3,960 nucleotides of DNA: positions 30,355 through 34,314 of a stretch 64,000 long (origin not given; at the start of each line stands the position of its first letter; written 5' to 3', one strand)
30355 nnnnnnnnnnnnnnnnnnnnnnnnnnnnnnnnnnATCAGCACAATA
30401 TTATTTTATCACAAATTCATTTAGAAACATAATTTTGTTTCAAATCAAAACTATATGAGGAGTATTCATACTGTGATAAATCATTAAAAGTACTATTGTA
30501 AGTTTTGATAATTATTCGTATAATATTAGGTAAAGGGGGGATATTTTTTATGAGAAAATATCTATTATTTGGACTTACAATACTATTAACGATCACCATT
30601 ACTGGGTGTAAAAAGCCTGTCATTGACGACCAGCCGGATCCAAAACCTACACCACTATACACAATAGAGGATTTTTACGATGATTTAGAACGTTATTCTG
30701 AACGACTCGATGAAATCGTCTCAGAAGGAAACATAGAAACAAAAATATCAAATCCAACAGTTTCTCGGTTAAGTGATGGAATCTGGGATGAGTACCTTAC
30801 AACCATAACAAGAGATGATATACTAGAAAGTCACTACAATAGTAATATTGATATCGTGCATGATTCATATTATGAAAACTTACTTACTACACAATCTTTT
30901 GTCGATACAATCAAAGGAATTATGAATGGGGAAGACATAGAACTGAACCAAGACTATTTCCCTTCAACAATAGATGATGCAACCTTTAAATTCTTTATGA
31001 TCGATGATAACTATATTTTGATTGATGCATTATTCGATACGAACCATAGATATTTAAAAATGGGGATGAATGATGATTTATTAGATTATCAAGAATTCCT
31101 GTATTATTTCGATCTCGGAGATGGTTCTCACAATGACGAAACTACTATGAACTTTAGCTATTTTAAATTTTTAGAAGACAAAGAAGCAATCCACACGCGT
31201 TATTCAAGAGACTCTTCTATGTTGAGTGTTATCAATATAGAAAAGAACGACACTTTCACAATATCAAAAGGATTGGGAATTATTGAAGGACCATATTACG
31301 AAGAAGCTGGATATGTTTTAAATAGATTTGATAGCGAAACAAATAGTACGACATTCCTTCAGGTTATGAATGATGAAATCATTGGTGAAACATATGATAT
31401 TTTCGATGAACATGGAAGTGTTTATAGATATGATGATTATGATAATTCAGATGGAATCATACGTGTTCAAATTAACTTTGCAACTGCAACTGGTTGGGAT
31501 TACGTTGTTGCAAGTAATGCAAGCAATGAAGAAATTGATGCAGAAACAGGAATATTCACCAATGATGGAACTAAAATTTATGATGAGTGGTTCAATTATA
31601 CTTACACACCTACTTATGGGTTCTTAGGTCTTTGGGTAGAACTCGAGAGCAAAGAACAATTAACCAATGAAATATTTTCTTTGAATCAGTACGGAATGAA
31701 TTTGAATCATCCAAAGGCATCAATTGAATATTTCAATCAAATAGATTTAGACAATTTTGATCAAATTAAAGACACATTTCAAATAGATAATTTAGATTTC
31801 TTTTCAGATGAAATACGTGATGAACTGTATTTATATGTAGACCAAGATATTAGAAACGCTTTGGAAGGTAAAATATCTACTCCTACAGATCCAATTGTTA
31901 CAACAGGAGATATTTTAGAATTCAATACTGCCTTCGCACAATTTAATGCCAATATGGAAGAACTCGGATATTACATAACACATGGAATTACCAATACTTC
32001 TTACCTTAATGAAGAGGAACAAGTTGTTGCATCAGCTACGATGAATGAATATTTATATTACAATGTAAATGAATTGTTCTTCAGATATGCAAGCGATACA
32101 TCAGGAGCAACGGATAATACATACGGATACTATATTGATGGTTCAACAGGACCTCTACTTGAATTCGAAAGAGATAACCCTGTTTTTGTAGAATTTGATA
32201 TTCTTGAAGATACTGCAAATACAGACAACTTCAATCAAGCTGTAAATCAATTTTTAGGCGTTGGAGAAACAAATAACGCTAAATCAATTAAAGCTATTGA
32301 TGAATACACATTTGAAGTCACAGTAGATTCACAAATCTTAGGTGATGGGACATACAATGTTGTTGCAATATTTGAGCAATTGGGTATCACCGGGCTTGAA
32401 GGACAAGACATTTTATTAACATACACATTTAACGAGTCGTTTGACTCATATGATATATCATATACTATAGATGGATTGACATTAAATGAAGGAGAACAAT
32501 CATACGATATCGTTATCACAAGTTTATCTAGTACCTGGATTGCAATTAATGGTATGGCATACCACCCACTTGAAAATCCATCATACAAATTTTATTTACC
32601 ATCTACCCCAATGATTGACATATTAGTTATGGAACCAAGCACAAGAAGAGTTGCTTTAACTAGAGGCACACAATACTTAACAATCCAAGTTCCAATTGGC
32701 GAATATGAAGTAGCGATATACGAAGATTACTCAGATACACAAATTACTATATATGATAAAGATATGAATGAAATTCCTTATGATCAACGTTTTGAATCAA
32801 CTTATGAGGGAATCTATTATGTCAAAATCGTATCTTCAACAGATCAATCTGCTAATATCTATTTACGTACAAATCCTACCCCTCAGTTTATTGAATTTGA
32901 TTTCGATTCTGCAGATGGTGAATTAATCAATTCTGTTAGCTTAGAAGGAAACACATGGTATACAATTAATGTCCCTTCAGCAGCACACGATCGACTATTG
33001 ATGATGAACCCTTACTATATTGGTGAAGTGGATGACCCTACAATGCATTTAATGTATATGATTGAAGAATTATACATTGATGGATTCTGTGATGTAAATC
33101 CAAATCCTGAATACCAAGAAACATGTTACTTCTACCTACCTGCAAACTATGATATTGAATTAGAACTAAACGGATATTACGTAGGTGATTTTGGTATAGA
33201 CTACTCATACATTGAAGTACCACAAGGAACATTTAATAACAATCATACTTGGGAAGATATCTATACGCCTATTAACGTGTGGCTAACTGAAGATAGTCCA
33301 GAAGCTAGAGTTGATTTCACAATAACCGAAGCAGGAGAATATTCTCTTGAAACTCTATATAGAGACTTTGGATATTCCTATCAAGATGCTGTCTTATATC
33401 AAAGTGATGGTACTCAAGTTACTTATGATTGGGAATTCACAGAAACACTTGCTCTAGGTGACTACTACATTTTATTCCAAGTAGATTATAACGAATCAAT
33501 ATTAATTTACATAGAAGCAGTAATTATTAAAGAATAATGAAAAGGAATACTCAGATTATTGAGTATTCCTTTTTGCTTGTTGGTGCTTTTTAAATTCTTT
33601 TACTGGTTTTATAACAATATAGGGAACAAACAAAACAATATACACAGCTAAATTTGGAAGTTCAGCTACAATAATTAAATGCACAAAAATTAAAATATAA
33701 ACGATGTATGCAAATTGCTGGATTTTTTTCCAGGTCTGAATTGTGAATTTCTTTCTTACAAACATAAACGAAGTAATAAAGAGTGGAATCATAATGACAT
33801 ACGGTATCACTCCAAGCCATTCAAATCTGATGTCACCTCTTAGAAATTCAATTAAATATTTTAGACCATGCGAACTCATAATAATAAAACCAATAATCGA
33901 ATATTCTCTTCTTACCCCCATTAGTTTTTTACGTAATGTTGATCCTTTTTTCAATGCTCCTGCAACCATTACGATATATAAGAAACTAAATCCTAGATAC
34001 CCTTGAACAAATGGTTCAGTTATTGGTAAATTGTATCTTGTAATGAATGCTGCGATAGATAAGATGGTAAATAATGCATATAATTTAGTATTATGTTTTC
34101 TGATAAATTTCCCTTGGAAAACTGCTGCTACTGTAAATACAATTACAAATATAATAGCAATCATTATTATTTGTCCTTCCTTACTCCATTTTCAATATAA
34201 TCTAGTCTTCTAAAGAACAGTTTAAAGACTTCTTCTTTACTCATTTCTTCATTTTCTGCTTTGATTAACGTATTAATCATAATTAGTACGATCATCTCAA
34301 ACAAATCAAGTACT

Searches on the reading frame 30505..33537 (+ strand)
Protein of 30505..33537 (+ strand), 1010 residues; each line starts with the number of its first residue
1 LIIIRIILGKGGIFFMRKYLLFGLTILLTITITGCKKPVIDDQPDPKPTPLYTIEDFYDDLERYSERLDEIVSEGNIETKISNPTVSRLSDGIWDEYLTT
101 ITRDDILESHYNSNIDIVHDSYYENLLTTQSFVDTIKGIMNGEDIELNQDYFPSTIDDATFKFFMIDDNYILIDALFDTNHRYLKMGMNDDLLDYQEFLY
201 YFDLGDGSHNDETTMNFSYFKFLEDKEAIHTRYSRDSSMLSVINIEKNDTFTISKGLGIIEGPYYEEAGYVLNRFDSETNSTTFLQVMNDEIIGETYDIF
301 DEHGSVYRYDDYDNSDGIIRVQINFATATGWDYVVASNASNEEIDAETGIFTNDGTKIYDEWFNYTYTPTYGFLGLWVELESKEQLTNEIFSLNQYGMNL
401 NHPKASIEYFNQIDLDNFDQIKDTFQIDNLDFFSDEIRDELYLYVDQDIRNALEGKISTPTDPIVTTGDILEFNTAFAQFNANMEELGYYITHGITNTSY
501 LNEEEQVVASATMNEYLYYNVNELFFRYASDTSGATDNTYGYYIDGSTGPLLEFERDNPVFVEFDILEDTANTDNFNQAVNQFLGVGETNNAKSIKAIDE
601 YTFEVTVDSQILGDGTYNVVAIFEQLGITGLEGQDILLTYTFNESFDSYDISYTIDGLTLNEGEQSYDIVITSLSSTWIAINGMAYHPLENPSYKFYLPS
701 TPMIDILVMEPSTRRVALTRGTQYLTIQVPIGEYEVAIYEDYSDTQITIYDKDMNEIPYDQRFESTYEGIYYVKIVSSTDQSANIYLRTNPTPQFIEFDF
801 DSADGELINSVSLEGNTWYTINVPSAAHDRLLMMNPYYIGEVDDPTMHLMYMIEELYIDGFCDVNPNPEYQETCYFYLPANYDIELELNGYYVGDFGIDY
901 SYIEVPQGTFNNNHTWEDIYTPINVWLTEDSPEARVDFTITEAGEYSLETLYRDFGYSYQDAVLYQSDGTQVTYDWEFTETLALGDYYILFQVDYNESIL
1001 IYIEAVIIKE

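Call 36: find_encoding_contigs(protein=window:30505-33537:+, flank=10000, max_places=2)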
Protein window:30505-33537:+ (1010 aa): no gene with exactly this product is on record in the collection.

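Call 60: search_protein_families(library=pfam, proteins=[window:30505-33537:+], max_evalue=0.00001)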
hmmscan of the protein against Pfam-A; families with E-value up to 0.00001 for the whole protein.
window:30505-33537:+ (1010 aa): 0 families

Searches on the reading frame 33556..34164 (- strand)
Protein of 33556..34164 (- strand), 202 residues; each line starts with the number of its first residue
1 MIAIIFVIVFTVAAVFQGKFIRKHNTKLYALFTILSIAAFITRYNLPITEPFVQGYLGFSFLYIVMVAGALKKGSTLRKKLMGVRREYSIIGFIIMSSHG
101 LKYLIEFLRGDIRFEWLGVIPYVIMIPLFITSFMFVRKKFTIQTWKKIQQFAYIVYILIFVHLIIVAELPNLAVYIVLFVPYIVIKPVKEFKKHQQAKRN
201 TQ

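Call 60: search_protein_families(library=pfam, proteins=[window:33556-34164:-], max_evalue=0.00001)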
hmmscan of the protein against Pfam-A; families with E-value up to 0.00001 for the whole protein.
window:33556-34164:- (202 aa): 1 family
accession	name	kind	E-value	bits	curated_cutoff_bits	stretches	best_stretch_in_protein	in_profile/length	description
PF01794.25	Ferric_reduct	-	1.2e-06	29.1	28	1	55-159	2-120/121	Ferric reductase like transmembrane component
